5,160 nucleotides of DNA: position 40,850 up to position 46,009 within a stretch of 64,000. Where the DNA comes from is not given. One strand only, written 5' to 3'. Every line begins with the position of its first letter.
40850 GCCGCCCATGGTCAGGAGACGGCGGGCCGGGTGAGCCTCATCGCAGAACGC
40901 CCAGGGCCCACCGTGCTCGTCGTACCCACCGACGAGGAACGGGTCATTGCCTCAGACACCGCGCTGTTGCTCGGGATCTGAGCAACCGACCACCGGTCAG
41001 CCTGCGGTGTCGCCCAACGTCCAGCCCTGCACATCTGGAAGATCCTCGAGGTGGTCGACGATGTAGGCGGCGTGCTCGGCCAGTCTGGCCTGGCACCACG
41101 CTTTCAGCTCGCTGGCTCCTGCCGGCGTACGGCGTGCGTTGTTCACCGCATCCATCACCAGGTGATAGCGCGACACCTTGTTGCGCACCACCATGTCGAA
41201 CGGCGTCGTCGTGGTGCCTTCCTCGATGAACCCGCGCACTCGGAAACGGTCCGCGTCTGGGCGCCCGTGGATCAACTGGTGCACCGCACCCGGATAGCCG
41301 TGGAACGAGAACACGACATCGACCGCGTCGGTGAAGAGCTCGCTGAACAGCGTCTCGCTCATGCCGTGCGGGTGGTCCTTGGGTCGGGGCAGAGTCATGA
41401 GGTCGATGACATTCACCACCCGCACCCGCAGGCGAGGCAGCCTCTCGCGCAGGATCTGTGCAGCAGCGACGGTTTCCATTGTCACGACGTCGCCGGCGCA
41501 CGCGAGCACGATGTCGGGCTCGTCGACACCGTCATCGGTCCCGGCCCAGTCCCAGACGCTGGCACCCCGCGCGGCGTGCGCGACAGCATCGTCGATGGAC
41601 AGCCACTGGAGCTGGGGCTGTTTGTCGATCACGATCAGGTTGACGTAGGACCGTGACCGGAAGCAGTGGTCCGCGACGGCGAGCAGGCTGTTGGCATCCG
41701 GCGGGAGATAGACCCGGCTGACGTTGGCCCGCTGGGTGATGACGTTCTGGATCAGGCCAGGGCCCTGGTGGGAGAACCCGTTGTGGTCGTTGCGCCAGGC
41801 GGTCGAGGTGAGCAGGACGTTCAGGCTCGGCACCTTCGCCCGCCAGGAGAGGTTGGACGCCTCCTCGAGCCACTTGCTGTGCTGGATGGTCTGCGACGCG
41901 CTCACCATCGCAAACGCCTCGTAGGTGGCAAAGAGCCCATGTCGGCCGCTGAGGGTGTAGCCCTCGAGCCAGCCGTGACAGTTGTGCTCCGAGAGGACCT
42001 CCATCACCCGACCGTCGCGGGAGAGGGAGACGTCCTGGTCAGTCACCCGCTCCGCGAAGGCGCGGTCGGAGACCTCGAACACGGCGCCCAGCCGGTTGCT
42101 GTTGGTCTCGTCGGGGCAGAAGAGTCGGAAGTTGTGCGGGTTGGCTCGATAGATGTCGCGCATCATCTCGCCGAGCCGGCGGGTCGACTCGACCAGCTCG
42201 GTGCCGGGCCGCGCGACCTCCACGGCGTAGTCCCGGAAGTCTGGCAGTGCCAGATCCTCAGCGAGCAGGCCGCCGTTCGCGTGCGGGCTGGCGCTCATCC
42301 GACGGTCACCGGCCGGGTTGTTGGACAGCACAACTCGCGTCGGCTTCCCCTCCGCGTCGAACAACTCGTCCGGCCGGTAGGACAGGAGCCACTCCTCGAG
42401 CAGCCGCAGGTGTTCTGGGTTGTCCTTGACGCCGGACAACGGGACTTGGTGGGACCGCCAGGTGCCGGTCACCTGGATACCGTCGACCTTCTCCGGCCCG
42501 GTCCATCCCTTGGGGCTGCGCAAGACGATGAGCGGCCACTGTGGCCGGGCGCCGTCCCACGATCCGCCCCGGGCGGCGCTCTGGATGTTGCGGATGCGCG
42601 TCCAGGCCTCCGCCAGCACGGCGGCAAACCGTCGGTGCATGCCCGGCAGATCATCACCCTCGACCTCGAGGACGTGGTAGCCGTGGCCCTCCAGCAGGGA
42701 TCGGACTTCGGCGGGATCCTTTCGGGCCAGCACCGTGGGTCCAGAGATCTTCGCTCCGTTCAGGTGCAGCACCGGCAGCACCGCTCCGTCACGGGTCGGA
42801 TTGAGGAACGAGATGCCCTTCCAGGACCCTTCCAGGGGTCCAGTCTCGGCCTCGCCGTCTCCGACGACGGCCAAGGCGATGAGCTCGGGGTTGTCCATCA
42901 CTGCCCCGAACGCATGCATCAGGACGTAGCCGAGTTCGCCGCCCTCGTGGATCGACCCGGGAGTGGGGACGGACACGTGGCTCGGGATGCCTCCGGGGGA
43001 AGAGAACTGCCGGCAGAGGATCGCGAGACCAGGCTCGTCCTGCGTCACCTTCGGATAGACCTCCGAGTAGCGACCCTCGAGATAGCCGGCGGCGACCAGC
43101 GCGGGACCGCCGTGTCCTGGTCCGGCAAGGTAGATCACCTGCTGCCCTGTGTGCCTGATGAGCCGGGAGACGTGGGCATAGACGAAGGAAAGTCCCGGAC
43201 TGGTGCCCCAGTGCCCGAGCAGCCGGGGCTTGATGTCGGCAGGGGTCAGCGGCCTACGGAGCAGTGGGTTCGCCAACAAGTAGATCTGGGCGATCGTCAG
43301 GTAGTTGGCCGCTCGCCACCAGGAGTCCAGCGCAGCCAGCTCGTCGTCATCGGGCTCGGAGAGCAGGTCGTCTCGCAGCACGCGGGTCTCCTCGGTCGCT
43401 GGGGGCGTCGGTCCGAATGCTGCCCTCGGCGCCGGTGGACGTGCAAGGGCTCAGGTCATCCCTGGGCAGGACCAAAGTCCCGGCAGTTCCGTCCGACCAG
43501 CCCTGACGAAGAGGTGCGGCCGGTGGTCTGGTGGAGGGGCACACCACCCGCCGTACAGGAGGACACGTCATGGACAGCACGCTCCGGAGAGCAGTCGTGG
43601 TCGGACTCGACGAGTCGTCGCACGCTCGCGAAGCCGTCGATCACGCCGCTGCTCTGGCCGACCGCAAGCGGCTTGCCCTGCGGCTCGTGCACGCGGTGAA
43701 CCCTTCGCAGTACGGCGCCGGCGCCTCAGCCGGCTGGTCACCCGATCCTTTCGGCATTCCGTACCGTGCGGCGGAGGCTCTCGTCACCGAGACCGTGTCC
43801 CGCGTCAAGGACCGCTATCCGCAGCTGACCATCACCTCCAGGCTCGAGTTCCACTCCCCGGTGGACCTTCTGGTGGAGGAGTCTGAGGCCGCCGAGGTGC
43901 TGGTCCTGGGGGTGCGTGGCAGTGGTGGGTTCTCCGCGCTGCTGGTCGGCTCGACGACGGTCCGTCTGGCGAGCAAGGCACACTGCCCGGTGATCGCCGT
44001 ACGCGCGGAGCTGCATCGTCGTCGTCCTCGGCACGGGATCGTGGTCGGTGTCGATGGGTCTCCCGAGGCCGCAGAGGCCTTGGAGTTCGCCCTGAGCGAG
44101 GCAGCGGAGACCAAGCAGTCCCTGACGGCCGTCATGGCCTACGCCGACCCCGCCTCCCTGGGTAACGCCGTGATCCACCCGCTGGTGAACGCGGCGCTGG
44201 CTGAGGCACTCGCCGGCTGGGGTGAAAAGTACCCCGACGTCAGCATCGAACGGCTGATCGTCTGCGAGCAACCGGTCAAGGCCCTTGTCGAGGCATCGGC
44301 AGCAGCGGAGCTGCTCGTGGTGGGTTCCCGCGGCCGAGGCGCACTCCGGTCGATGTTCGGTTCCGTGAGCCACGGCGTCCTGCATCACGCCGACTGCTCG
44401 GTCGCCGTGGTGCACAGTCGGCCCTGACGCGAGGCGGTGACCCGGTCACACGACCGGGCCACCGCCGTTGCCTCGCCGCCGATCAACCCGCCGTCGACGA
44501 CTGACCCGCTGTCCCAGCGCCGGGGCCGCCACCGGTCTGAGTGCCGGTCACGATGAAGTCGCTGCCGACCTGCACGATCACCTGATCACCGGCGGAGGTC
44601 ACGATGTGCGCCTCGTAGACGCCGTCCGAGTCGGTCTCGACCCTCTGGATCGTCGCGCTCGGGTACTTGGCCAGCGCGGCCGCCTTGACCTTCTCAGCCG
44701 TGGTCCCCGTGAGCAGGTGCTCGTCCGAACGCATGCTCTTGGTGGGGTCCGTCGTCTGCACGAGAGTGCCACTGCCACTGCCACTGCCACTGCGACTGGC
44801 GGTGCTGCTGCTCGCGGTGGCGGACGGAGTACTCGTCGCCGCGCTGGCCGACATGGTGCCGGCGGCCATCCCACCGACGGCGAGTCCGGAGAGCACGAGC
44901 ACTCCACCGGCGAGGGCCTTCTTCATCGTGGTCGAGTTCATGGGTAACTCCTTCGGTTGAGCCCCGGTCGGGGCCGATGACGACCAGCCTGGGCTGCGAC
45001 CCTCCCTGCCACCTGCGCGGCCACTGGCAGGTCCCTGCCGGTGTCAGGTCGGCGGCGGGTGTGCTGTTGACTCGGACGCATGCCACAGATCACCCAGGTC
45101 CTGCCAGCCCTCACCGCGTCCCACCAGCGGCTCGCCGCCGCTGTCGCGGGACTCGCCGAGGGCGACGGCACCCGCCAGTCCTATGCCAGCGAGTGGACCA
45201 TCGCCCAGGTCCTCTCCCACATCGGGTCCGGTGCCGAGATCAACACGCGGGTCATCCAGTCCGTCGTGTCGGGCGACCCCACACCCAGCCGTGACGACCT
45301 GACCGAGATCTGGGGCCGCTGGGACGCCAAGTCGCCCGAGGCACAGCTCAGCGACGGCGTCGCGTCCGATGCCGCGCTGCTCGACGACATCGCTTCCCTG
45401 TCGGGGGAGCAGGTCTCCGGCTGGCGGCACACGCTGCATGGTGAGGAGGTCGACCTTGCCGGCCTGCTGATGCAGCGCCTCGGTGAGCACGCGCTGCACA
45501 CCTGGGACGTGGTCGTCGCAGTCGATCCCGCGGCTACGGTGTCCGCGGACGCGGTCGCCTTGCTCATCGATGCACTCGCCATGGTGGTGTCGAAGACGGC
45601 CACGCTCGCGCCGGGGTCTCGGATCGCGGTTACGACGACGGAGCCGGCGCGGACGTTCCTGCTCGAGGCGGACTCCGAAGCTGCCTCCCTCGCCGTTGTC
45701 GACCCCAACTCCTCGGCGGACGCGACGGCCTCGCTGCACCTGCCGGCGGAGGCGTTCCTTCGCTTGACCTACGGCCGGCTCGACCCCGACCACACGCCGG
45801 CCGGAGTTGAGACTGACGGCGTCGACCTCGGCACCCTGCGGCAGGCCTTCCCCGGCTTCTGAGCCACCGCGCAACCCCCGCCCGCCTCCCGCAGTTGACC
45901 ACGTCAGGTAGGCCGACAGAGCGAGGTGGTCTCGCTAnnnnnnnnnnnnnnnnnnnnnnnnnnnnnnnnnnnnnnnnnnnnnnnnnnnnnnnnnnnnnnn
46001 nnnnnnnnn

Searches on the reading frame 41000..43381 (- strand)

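Call 35: search_protein_families(library=pfam, proteins=[window:41000-43381:-], max_evalue=0.00001)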
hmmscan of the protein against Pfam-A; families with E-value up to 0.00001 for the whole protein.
window:41000-43381:- (794 aa): 3 families
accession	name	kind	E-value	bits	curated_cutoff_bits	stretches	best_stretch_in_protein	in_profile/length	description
PF09364.15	XFP_N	-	2.7e-151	503.9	23.7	1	11-372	3-363/364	XFP N-terminal domain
PF09363.15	XFP_C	-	3.2e-80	268.8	23.4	1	587-788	1-201/202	XFP C-terminal domain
PF03894.20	XFP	-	3.8e-79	265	22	1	402-576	2-177/177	D-xylulose 5-phosphate/D-fructose 6-phosphate phosphoketolase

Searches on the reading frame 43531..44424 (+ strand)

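Call 35: search_protein_families(library=pfam, proteins=[window:43531-44424:+], max_evalue=0.00001)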
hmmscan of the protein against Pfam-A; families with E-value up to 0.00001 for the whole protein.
window:43531-44424:+ (298 aa): 1 family
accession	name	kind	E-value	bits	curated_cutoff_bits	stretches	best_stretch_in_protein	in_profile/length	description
PF00582.32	Usp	-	5e-46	157.2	24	2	20-158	3-141/141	Universal stress protein family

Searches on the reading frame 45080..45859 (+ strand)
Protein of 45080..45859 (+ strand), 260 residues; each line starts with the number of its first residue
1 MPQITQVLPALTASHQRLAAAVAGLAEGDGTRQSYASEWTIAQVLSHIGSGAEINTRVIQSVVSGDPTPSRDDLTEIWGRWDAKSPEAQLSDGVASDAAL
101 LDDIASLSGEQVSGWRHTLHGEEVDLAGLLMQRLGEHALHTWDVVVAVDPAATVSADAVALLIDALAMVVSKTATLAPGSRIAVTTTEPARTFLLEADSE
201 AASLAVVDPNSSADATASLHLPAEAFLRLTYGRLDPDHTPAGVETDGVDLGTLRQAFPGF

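Call 35: search_protein_families(library=pfam, proteins=[window:45080-45859:+], max_evalue=0.00001)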
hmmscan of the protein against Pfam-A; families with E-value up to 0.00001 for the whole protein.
window:45080-45859:+ (260 aa): 3 families
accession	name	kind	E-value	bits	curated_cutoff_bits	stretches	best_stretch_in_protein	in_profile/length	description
PF11716.13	MDMPI_N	-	1.2e-14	55.6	24.2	1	12-144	2-139/140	Mycothiol maleylpyruvate isomerase N-terminal domain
PF07398.16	MDMPI_C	-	9.1e-07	30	29.5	1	156-248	4-84/90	MDMPI C-terminal domain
PF12867.12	DinB_2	-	3.2e-06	28.1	24.8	1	10-140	1-124/128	DinB superfamily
